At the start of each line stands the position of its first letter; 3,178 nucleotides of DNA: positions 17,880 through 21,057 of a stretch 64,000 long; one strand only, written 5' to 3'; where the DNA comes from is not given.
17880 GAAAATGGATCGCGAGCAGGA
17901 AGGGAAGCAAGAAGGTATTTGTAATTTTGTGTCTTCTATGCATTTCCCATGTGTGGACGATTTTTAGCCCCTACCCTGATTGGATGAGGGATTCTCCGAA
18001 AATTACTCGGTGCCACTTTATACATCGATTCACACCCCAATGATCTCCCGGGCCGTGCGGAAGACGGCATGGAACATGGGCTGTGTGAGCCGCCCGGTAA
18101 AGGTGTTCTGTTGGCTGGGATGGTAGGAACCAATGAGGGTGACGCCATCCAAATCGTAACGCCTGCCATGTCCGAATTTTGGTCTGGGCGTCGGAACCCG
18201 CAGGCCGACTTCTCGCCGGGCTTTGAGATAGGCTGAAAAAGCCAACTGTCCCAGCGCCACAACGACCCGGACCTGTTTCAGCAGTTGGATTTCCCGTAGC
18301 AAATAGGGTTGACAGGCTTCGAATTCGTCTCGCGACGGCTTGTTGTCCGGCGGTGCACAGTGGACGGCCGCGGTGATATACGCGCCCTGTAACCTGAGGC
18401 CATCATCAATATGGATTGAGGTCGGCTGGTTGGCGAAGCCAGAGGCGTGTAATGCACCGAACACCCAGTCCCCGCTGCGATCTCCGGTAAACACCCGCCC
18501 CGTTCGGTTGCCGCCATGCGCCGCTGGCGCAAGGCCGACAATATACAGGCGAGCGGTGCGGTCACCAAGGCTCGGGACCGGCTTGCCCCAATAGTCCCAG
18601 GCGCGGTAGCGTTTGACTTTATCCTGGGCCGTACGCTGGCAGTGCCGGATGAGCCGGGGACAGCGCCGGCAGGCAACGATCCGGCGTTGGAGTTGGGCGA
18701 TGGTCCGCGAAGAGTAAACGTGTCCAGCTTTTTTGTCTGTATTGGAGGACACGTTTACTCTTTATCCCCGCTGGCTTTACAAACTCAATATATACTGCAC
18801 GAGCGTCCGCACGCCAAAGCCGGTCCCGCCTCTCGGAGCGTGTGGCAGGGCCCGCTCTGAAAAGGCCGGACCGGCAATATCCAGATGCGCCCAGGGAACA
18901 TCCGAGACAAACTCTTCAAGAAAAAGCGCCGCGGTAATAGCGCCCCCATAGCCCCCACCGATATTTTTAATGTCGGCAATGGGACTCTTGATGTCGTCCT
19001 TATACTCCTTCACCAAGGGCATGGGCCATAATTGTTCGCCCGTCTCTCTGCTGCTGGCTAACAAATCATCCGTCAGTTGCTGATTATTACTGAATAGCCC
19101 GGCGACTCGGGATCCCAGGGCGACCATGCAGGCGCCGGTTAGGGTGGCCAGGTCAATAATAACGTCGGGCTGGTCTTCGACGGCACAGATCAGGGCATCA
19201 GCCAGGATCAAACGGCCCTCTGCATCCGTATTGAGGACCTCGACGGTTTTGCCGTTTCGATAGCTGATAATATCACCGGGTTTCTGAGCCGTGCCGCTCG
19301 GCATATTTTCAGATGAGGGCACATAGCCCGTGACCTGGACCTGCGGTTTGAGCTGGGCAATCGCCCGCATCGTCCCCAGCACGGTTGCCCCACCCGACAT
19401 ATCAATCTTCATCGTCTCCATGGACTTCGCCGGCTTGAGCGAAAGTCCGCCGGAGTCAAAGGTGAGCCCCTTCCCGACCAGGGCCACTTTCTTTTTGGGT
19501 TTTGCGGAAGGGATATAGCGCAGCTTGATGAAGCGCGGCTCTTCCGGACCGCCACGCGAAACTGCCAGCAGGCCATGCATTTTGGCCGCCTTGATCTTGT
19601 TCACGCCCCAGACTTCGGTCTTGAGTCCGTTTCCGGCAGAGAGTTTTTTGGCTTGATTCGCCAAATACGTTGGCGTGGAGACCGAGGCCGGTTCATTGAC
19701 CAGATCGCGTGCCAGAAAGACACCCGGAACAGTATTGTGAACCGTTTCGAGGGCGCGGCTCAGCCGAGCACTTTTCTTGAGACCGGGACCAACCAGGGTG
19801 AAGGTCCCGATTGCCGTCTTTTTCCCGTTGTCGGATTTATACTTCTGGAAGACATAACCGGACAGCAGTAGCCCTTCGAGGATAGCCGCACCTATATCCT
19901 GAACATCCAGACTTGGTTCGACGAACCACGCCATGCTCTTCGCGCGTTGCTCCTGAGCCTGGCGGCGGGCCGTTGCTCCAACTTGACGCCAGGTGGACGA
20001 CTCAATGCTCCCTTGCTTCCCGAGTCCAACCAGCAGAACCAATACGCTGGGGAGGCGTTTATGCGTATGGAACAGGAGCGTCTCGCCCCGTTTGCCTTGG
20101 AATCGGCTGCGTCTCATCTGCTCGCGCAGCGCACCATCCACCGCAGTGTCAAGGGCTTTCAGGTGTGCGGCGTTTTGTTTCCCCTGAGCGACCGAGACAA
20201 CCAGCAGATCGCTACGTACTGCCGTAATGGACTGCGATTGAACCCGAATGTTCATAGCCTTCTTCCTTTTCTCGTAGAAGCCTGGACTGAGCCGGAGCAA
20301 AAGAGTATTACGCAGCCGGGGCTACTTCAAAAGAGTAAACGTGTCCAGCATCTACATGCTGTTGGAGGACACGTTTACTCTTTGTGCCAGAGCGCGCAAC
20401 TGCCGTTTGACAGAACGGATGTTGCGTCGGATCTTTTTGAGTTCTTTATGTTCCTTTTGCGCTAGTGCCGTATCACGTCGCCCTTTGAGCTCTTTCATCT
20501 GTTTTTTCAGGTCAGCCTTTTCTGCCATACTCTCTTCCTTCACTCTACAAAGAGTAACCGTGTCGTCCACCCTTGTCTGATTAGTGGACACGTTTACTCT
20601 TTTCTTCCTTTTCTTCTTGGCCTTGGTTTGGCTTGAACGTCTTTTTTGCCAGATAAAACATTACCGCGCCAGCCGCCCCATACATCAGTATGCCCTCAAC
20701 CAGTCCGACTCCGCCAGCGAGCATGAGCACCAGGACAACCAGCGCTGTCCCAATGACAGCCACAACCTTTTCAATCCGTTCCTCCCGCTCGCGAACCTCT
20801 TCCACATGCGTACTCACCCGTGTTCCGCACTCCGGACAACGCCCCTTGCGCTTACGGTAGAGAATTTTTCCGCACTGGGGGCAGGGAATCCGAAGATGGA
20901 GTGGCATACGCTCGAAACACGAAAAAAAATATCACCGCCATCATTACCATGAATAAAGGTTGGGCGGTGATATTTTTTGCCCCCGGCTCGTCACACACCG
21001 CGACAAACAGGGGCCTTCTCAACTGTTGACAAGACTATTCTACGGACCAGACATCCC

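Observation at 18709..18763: HPE supplies the only available start codon and first ~14 codons of the uracil-DNA glycosylase gene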

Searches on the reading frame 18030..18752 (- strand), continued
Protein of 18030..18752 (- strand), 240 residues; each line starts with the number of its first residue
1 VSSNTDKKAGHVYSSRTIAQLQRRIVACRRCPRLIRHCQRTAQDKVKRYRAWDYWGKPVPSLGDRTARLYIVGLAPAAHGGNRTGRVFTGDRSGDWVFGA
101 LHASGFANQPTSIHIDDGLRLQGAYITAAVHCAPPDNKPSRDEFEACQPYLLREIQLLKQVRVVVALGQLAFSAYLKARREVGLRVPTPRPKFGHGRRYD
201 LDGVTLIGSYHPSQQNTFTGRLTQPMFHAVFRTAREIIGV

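Call 21: find_related_loci(query=window:18030-18752:-, collection=metagenome_contigs, flank=1500)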
Query window:18030-18752:- (240 aa) in metagenome_contigs; peptide patterns used: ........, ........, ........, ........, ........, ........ (x = any residue, [..] = any of these).
178 stretches matched a pattern; 105 encode a relative of the query (tblastn E <= 1e-3); the best 80 are kept; 80 distinct loci.
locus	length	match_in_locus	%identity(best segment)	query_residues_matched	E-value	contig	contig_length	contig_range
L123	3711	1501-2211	93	1-238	8e-154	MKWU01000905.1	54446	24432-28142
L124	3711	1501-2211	92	1-238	4e-153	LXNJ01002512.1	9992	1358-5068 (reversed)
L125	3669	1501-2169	62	17-238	2e-95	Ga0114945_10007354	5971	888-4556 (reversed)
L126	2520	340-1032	62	5-236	7e-97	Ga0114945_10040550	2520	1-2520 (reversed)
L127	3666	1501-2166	65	18-238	1e-88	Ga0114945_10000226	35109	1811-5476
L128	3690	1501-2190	58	5-239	5e-83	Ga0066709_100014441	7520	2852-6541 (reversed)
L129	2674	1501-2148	59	17-237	4e-83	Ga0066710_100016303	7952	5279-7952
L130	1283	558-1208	57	17-238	3e-87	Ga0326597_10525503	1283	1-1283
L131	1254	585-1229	57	18-239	5e-85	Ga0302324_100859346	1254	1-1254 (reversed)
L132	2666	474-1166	53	2-239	8e-79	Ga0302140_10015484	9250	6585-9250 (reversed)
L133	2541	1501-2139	58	21-240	8e-79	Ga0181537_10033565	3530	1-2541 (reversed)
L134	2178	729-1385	55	14-239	1e-79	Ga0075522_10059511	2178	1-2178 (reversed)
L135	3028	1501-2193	53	2-239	1e-77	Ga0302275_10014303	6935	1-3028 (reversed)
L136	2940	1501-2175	55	14-238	1e-77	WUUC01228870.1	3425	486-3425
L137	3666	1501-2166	55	18-238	3e-77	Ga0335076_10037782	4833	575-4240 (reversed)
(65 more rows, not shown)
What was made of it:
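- Tried and rejected: The rest were at most 65% identical and uninformative for the junction (call 21).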

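Call 43: find_encoding_contigs(protein=P0090, flank=2000, max_places=2)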
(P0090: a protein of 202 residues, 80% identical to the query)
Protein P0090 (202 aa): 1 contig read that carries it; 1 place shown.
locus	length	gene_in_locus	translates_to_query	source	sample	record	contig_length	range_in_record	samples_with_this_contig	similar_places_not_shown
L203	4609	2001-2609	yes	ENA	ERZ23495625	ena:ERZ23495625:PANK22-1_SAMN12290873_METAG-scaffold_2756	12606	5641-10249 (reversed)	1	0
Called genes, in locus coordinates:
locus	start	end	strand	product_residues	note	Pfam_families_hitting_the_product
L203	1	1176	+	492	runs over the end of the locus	PF02789:Peptidase_M17_N, PF00883:Peptidase_M17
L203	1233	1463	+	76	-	-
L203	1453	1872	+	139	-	PF01850:PIN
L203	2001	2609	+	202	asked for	PF03167:UDG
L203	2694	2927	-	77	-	-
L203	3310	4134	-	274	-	PF07728:AAA_5, PF08406:CbbQ_C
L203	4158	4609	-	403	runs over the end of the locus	PF13240:Zn_Ribbon_1, PF13248:Zn_ribbon_3 (weak), PF13432:TPR_16 (weak), PF13371:TPR_9 (weak), PF14559:TPR_19 (weak), PF00515:TPR_1 (weak), PF13432:TPR_16, PF13414:TPR_11, +8 more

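Call 44: find_encoding_contigs(protein=P0010, flank=2000, max_places=2)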
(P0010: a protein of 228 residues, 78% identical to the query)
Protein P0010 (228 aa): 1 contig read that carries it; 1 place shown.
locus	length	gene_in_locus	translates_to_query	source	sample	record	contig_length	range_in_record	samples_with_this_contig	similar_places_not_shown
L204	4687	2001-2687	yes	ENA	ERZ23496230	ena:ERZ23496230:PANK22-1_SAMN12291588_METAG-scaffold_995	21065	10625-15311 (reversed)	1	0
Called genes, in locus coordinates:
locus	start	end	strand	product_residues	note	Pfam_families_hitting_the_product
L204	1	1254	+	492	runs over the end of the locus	PF02789:Peptidase_M17_N, PF00883:Peptidase_M17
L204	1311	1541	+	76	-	-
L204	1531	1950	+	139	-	PF01850:PIN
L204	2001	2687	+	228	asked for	PF03167:UDG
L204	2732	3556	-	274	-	PF07728:AAA_5, PF08406:CbbQ_C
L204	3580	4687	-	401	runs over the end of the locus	PF12773:DZR (weak), PF13240:Zn_Ribbon_1, PF13248:Zn_ribbon_3 (weak), PF13432:TPR_16, PF13371:TPR_9 (weak), PF14559:TPR_19 (weak), PF13414:TPR_11, PF13432:TPR_16, +9 more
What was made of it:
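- In another lineage a PIN toxin-antitoxin pair separates pepA from udg (calls 43, 44), so coupling is not ancestral.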

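Call 57: predict_structure(alignment_id=A4)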
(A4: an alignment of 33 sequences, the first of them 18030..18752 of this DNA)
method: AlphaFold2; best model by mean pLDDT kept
length: 240 residues; sequences in the alignment: 33
mean_pLDDT: 74.5   pTM: 0.70
mean pLDDT of the five models: 74.5, 74.1, 70.4, 68.3, 63.0
residues with pLDDT >= 90: 61; 70-90: 93; 50-70: 57; < 50: 29
segments of 3 or more residues with pLDDT < 50: 1-13, 45-48, 85-90, 215-219
pLDDT, mean of each block of 10 residues (from residue 1): 43 56 69 68 49 61 90 77 45 75 93 78 87 61 78 83 91 90 88 91 91 52 78 91
secondary structure, 60 per line:
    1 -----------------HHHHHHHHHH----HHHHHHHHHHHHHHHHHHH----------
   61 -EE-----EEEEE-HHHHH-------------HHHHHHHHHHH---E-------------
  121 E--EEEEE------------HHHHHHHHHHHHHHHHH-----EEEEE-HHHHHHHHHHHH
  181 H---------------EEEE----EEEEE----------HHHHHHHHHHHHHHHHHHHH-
elements in order: H18-27 H32-50 E69-73 H75-79 H93-103 E124-128 H141-157 E163-167 H169-181 E197-200 E205-209 H220-239
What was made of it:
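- The leader is predicted to be unstructured (pLDDT below 50 for residues 1-13, first helix at residue 18; call 57).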

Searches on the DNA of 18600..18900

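Call 49: search_rna_families(source=window, start=18600, end=18900, threshold=evalue, max_evalue=1)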
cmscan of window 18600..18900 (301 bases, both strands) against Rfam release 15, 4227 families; matches with E-value up to 1: 3.
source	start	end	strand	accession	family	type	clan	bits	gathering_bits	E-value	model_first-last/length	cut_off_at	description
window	18711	18760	-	RF04341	Plastid-psbJ-5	Cis-reg;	CL00152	29.2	53.1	0.0009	1-59/59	no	Plastid-psbJ-5 3UTR RNA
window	18707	18768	+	RF04269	mir-373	Gene; miRNA;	-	21.3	69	0.1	1-69/69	no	mir-373 microRNA precursor family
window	18700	18778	+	RF03573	mir-1954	Gene; miRNA;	-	20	99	0.065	1-82/82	no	mir-1954 microRNA precursor family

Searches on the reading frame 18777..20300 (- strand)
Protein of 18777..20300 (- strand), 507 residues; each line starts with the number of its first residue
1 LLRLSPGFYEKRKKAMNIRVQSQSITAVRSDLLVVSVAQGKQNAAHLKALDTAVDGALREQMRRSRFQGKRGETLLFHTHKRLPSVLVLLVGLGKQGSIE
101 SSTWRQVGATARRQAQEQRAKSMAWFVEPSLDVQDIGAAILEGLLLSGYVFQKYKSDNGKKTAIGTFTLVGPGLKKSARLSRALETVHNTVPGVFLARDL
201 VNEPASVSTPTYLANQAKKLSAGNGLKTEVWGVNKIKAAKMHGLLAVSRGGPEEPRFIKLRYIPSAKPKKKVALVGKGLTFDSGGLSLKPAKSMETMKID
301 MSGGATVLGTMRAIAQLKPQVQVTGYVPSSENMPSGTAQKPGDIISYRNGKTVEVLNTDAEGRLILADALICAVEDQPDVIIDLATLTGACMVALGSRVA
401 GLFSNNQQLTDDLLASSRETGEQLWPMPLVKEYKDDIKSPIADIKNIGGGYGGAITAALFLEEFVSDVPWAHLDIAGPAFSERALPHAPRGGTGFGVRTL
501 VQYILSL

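Call 7: search_protein_families(library=pfam, proteins=[window:18777-20300:-])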
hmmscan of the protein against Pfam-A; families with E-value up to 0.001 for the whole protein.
window:18777-20300:- (507 aa): 2 families
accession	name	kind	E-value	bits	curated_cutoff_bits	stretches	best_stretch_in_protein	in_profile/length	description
PF00883.26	Peptidase_M17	-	2e-126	421.9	25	1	196-501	2-310/310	Cytosol aminopeptidase family, catalytic domain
PF02789.23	Peptidase_M17_N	-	5.2e-23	81.8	23.4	1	34-157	1-128/129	Cytosol aminopeptidase family, N-terminal domain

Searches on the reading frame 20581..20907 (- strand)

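Call 32: search_protein_families(library=pfam, proteins=[window:20581-20907:-], max_evalue=0.01)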
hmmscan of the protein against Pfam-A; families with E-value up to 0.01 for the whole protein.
window:20581-20907:- (108 aa): 11 families
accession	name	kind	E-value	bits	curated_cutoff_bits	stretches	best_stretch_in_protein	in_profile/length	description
PF17848.7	Zn_ribbon_ACC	-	0.0011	19.5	24.5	0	9-20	4-15/26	Acetyl-CoA carboxylase zinc finger domain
PF14803.11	Zn_ribbon_Nudix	-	0.0012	19.2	25.6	0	4-17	20-33/34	Nudix N-terminal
PF01907.25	Ribosomal_L37e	-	0.002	18.6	27.6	1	7-28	16-37/53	Ribosomal protein L37e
PF13248.11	Zn_ribbon_3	-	0.002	18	27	1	7-30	3-25/26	zinc-ribbon domain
PF23455.1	DUF7129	-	0.0033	17.6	30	1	9-31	14-37/45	Domain of unknown function (DUF7129)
PF12773.13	DZR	-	0.005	17.4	27.3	1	9-32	15-35/45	Double zinc ribbon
PF03119.21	DNA_ligase_ZBD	-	0.0059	16.9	25.8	0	23-32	1-10/27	NAD-dependent DNA ligase C4 zinc finger domain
PF10601.15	zf-LITAF-like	-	0.0088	16.6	23.8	0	23-43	7-27/70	LITAF-like zinc ribbon domain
PF13240.11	Zn_Ribbon_1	-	0.0092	16.2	25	0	24-32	2-10/23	zinc-ribbon domain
PF06677.18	Auto_anti-p27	-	0.0096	16.4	24.1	0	8-28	17-40/40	Sjogren's syndrome/scleroderma autoantigen 1 (Autoantigen p27)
PF19744.4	DUF6232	-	0.01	16.7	27.4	0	33-85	21-77/117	Family of unknown function (DUF6232)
